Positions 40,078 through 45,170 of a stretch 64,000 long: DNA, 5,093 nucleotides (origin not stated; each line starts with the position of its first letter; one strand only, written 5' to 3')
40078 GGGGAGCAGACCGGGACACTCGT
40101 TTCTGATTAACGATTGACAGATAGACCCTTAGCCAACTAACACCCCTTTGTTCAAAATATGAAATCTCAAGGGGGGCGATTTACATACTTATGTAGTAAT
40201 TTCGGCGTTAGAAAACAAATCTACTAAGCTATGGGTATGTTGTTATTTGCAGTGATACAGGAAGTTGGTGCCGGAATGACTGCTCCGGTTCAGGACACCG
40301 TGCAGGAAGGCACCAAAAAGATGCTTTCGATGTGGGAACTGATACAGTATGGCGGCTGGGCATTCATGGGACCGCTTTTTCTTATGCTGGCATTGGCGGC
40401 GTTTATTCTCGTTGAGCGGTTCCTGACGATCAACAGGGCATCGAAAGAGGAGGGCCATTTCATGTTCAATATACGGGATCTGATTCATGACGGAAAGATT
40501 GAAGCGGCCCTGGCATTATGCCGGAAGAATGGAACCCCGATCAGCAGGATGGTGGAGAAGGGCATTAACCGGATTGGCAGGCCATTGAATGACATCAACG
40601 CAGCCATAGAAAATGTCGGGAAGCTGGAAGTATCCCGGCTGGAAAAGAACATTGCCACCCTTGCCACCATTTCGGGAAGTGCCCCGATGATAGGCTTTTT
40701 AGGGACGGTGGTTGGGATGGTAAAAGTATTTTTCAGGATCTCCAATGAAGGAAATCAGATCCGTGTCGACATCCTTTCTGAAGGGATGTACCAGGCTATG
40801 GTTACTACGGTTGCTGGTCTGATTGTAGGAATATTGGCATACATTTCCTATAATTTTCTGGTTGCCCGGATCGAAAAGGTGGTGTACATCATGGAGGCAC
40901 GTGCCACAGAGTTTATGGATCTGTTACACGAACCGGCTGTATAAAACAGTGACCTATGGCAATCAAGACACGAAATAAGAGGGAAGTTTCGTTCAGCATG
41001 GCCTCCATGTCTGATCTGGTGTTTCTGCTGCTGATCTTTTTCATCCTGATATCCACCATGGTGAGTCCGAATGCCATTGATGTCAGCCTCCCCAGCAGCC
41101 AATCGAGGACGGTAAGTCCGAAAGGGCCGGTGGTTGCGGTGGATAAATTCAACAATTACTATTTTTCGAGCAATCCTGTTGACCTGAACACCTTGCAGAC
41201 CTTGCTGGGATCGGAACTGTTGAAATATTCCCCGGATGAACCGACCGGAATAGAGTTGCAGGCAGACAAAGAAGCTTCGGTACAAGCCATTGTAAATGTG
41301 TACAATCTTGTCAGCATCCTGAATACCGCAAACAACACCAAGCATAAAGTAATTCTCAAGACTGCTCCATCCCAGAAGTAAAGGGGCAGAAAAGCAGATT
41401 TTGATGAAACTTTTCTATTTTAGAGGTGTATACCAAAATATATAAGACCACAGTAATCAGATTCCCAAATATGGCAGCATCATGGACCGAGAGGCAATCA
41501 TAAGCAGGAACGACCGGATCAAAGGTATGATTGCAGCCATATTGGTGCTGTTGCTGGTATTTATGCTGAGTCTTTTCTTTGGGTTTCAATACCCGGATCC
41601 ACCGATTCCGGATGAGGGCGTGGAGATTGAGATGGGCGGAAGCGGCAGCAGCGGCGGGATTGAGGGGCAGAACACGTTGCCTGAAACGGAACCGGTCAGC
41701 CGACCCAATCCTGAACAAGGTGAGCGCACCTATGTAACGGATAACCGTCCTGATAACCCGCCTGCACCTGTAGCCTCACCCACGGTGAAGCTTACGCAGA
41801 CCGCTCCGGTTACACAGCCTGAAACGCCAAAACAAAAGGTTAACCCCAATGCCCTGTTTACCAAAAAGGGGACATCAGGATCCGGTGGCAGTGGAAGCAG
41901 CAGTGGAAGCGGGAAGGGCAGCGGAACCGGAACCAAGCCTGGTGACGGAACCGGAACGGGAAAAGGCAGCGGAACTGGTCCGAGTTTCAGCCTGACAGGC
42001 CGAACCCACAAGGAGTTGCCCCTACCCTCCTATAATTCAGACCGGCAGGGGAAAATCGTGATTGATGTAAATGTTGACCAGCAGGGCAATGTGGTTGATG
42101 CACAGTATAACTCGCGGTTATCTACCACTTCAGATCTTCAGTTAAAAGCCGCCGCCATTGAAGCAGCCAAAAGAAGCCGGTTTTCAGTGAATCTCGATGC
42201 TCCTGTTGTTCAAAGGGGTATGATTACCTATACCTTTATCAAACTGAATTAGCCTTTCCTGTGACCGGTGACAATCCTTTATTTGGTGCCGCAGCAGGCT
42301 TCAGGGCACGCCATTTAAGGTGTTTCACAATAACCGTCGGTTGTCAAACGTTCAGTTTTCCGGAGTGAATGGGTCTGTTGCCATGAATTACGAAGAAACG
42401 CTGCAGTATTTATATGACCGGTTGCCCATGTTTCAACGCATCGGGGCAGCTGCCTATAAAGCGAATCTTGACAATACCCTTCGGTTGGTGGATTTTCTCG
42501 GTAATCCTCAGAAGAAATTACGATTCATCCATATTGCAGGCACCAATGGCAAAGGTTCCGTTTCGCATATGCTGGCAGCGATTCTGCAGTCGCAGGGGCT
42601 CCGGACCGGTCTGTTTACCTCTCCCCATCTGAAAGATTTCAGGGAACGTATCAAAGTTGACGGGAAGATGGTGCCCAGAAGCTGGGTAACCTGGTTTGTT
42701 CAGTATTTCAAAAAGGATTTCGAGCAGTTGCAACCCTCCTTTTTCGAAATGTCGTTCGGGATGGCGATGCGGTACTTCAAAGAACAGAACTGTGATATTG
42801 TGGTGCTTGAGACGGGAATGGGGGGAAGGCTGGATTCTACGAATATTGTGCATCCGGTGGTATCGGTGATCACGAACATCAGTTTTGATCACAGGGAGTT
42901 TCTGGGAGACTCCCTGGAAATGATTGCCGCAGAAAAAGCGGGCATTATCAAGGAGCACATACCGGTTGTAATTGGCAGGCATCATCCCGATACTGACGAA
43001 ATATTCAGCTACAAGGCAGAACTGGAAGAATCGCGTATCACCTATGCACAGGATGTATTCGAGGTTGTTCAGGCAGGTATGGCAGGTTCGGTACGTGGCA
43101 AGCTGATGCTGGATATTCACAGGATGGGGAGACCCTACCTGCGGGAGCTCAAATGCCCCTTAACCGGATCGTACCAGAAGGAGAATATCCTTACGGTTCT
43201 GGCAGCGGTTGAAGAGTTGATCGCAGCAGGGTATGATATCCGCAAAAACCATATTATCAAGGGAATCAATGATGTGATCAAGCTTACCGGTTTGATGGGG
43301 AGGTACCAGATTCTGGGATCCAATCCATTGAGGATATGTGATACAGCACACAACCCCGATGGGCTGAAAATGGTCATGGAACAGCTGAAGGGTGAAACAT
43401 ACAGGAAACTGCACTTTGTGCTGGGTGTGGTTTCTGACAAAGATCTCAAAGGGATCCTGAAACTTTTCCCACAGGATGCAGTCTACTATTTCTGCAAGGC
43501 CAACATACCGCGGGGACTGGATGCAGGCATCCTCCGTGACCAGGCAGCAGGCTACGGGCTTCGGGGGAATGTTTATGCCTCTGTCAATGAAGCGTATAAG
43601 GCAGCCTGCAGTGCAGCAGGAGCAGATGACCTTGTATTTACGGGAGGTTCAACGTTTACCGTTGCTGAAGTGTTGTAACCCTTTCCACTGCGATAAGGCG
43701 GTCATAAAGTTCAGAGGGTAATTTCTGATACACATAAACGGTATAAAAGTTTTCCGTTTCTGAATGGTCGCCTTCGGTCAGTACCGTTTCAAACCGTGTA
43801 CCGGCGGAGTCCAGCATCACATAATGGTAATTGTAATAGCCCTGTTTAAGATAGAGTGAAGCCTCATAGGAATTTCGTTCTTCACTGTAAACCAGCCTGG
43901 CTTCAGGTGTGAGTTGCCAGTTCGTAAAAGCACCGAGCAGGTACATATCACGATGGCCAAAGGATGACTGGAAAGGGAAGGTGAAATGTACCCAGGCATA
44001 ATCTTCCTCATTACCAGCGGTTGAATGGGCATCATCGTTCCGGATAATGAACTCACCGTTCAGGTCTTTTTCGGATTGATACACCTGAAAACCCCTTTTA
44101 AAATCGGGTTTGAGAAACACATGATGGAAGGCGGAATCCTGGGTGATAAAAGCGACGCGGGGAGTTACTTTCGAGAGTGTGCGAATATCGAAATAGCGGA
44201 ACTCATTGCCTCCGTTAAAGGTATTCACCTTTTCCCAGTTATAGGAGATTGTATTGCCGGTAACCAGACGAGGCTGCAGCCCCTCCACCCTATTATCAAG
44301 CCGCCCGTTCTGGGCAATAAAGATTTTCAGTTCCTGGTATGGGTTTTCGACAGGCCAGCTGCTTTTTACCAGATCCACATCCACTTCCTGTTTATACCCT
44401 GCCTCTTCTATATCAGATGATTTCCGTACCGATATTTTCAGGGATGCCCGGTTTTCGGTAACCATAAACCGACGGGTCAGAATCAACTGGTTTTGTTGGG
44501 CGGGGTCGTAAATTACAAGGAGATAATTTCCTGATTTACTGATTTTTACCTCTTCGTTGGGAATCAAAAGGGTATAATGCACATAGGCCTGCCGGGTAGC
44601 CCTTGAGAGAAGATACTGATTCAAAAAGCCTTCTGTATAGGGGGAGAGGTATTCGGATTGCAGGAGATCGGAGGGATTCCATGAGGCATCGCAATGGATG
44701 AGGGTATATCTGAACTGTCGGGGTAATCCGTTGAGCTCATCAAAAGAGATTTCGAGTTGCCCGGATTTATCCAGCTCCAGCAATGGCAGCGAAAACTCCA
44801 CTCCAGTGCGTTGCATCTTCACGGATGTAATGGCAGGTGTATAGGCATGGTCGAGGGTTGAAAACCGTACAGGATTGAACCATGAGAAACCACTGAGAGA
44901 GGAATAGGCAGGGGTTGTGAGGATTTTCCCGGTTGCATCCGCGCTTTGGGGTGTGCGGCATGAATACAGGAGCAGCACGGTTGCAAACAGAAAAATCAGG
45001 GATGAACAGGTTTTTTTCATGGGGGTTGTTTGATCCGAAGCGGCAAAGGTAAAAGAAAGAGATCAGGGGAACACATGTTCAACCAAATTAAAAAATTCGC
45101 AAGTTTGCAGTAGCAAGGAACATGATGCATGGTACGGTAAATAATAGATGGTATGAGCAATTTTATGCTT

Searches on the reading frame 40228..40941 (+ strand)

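Call 86: search_protein_families(library=pfam, proteins=[window:40228-40941:+], max_evalue=0.00001)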
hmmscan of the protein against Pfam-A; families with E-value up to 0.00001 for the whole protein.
window:40228-40941:+ (238 aa): 1 family
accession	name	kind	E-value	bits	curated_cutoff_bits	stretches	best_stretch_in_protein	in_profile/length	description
PF01618.21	MotA_ExbB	-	1.1e-27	96.7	22.9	1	103-223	4-126/127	MotA/TolQ/ExbB proton channel family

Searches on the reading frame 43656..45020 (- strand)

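Call 3: search_protein_families(library=pfam, proteins=[window:43656-45020:-], max_evalue=0.01)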
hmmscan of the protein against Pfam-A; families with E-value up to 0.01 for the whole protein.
window:43656-45020:- (454 aa): 2 families
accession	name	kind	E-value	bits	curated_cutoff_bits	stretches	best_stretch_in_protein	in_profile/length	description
PF17116.11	T9SS_plug_1st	-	9.6e-38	129.4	23.9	1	64-189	1-126/126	Type 9 secretion system plug protein 1st domain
PF16561.11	AMPK1_CBM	-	0.0019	18.8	26.8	1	355-428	10-79/85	Glycogen recognition site of AMP-activated protein kinase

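Call 4: search_protein_families(library=ncbifam, proteins=[window:43656-45020:-], max_evalue=0.01)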
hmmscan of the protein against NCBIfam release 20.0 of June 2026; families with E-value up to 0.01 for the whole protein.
window:43656-45020:- (454 aa): 1 family
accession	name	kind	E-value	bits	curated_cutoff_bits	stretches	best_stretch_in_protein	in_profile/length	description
NF052315.1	T9SS_plug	equivalog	1.5e-114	383.1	100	1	63-445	2-384/385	type IX secretion system plug protein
